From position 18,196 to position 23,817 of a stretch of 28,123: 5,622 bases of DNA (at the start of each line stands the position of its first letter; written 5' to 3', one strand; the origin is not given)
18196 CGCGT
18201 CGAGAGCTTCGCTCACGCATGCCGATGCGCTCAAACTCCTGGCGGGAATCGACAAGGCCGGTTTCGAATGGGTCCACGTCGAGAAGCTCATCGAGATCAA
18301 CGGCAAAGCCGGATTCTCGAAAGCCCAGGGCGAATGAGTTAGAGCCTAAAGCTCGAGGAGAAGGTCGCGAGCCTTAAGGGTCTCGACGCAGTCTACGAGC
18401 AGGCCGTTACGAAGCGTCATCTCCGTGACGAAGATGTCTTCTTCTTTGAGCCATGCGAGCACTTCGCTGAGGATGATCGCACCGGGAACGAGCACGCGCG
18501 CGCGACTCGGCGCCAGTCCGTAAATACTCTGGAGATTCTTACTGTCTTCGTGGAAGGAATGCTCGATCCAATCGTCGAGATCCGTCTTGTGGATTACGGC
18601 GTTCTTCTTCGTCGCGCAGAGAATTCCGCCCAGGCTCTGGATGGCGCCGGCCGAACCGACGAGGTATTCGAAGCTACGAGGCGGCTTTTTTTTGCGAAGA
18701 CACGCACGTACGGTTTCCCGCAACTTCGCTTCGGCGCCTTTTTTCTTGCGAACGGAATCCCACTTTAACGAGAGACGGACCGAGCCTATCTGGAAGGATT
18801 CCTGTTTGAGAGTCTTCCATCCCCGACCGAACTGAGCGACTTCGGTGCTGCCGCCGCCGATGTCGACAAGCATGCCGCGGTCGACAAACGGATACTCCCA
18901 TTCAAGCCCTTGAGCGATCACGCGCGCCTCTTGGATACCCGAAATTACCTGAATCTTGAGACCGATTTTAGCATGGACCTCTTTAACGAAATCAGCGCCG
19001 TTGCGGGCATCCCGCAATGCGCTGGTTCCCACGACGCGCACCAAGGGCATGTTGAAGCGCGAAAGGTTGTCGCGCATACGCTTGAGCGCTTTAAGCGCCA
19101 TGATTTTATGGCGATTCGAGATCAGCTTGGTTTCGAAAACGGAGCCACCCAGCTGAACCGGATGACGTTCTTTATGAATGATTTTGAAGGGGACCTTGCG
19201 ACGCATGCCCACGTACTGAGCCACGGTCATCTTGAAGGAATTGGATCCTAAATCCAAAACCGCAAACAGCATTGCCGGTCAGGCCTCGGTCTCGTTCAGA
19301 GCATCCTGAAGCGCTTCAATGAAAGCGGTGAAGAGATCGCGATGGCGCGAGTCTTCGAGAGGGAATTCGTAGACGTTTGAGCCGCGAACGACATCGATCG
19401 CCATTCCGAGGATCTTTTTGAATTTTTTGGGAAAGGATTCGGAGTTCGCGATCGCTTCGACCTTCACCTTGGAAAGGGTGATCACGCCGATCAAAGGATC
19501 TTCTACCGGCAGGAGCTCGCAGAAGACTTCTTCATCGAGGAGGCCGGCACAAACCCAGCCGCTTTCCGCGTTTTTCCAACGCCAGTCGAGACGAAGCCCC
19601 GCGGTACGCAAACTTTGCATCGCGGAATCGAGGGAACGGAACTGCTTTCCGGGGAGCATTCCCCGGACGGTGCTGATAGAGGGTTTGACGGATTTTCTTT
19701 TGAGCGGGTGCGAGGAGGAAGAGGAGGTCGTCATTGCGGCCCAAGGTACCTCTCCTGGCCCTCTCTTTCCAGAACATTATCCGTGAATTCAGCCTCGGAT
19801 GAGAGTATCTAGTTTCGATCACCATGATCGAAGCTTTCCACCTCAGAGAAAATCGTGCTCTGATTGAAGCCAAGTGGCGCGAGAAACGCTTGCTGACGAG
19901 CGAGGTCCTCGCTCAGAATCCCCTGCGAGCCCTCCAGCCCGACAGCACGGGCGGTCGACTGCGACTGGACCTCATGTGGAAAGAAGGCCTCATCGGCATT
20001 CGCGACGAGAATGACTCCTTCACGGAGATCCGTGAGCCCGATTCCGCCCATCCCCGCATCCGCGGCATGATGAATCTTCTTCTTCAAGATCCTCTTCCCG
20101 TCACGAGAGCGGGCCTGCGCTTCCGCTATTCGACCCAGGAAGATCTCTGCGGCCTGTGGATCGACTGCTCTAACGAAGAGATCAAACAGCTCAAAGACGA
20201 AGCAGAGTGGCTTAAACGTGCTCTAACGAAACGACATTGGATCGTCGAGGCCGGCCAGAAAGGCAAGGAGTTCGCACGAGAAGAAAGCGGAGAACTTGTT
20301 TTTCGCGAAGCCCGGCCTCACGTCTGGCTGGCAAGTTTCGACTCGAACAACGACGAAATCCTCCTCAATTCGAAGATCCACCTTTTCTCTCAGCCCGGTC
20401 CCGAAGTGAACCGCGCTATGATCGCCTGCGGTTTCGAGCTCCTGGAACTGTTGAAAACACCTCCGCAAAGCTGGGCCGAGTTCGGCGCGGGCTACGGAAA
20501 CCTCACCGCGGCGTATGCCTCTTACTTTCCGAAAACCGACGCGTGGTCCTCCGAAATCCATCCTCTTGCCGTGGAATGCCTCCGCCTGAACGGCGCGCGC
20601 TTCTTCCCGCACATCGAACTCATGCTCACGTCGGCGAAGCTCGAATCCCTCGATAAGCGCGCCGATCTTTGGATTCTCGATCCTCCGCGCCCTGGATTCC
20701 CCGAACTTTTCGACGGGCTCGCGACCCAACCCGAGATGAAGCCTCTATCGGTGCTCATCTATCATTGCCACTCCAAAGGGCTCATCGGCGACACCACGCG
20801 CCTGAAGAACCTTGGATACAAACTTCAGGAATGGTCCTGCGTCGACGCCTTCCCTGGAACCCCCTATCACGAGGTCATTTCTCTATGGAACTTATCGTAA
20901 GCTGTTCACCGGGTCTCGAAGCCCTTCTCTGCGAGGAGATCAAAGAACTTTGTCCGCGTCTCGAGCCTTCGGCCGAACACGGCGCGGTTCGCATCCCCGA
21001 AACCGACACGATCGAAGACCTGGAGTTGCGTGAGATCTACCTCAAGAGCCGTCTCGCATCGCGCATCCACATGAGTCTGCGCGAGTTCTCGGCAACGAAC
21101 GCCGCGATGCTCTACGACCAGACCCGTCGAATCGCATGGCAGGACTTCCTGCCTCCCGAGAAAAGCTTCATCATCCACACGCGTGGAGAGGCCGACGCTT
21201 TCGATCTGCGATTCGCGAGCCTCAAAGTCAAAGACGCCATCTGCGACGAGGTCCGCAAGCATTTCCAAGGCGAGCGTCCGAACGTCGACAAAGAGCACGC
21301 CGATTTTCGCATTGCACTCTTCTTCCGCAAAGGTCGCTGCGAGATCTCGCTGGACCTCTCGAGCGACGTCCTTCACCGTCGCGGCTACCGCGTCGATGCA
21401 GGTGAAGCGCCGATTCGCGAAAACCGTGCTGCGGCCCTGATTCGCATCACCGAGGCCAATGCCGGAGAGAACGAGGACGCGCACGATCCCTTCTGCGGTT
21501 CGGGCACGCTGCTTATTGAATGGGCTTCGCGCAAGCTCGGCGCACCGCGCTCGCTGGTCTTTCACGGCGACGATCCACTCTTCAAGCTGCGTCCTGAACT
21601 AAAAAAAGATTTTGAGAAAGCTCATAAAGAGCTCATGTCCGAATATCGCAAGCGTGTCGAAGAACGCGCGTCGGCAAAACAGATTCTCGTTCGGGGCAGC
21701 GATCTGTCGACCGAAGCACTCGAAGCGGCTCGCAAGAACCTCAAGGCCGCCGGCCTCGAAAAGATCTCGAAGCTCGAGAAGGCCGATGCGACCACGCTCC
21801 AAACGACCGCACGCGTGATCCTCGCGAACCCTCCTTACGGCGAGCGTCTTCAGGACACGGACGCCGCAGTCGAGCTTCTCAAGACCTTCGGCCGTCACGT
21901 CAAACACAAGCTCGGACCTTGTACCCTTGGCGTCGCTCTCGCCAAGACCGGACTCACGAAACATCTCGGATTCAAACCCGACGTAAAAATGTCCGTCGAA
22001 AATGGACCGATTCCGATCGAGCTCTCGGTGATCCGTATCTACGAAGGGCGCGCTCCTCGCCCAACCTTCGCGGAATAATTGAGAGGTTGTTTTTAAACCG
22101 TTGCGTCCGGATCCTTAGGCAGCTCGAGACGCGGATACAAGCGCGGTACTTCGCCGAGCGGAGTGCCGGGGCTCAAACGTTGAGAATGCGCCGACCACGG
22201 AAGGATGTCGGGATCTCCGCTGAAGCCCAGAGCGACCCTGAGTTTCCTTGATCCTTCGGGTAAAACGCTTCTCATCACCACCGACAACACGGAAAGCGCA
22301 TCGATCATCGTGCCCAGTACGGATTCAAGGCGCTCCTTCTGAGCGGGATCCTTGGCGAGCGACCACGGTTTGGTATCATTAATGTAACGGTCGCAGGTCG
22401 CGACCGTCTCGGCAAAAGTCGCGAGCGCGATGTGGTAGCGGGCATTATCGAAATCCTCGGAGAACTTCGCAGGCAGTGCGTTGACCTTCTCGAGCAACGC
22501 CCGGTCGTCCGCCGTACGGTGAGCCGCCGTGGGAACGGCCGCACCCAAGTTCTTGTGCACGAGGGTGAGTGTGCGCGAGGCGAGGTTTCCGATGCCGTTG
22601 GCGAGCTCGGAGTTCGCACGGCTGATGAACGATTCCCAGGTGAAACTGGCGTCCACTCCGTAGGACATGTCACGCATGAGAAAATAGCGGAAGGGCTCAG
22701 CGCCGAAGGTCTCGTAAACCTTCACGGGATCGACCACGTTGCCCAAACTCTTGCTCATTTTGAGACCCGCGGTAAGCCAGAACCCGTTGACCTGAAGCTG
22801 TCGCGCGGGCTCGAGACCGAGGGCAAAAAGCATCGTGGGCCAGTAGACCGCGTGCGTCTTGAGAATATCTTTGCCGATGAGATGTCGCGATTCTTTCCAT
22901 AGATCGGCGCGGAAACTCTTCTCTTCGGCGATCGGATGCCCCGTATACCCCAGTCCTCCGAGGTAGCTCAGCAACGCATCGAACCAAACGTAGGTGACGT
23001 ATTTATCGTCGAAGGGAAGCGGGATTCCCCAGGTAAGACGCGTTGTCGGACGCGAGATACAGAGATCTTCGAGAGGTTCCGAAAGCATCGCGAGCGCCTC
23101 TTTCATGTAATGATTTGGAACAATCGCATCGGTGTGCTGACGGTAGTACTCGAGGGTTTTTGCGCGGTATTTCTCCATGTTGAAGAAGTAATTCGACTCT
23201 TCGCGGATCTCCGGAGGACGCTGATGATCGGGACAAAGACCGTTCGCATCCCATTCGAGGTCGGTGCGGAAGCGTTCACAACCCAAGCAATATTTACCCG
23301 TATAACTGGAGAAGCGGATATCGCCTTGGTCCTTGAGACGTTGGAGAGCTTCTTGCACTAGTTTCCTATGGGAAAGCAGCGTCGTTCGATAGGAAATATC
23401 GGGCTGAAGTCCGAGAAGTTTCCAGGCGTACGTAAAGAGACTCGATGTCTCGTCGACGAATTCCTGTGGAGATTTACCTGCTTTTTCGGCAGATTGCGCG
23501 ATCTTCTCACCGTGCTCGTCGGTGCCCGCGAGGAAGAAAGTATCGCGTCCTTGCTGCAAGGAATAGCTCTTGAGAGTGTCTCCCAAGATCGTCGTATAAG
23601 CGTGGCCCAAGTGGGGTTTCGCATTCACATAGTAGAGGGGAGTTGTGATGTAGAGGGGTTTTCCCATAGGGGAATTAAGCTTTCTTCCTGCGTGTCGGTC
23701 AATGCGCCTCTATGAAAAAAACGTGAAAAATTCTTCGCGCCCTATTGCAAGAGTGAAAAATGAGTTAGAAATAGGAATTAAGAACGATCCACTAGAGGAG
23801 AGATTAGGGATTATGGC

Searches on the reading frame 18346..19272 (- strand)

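Call 60: search_protein_families(library=pfam, proteins=[window:18346-19272:-], max_evalue=0.001)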
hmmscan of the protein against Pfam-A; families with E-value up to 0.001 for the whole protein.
window:18346-19272:- (308 aa): 1 family
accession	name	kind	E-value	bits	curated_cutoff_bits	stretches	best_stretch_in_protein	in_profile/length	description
PF02541.22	Ppx-GppA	-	2.3e-46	159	27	1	27-297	8-283/285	Ppx/GppA phosphatase family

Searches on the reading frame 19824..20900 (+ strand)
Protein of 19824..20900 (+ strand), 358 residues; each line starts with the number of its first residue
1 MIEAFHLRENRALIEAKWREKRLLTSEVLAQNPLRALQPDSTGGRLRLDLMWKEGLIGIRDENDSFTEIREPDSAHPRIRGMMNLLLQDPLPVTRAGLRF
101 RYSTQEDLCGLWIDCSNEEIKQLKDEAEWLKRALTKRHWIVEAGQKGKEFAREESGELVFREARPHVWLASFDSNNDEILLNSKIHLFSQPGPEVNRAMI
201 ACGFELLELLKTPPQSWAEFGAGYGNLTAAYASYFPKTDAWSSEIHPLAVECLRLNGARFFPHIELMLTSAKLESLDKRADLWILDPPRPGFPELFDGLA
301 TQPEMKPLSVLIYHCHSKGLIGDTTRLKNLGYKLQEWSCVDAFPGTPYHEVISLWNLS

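Call 60: search_protein_families(library=pfam, proteins=[window:19824-20900:+], max_evalue=0.001)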
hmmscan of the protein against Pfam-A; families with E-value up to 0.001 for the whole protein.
window:19824-20900:+ (358 aa): 1 family
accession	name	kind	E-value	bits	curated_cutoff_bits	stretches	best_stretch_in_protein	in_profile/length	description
PF05175.20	MTS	-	0.00048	20.2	23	1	206-288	23-107/170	Methyltransferase small domain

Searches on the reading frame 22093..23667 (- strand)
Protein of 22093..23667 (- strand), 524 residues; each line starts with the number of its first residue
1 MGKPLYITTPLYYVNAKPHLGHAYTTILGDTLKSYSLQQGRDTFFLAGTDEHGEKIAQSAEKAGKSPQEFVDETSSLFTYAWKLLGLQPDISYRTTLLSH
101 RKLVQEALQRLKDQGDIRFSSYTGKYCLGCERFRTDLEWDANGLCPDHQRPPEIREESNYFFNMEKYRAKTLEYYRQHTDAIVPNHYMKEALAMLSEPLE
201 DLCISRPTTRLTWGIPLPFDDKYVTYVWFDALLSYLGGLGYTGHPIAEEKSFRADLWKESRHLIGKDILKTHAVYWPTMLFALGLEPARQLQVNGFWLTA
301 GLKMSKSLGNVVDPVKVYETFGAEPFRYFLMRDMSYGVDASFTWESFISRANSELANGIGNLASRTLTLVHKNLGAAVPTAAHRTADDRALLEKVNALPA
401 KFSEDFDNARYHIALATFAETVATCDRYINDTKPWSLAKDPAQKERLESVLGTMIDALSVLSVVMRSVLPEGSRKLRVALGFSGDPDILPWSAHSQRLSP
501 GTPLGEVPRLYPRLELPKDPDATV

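Call 60: search_protein_families(library=pfam, proteins=[window:22093-23667:-], max_evalue=0.001)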
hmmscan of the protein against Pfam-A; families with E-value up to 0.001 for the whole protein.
window:22093-23667:- (524 aa): 5 families
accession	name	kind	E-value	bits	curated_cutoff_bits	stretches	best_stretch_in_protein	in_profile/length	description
PF09334.17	tRNA-synt_1g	-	1.9e-90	303.9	20.1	2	149-367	173-391/391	tRNA synthetases class I (M)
PF00133.28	tRNA-synt_1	-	1.1e-25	90.8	22.7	2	7-219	27-245/414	tRNA synthetases class I (I, L, M and V)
PF01406.26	tRNA-synt_1e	-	2.9e-08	33.9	27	0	14-115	19-119/301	tRNA synthetases class I (C) catalytic domain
PF19303.5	Anticodon_3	-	0.00026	21.3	23.5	1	378-485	1-106/152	Anticodon binding domain of methionyl tRNA ligase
PF08264.19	Anticodon_1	-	0.00043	20.6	25.1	1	388-461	1-74/148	Anticodon-binding domain of tRNA ligase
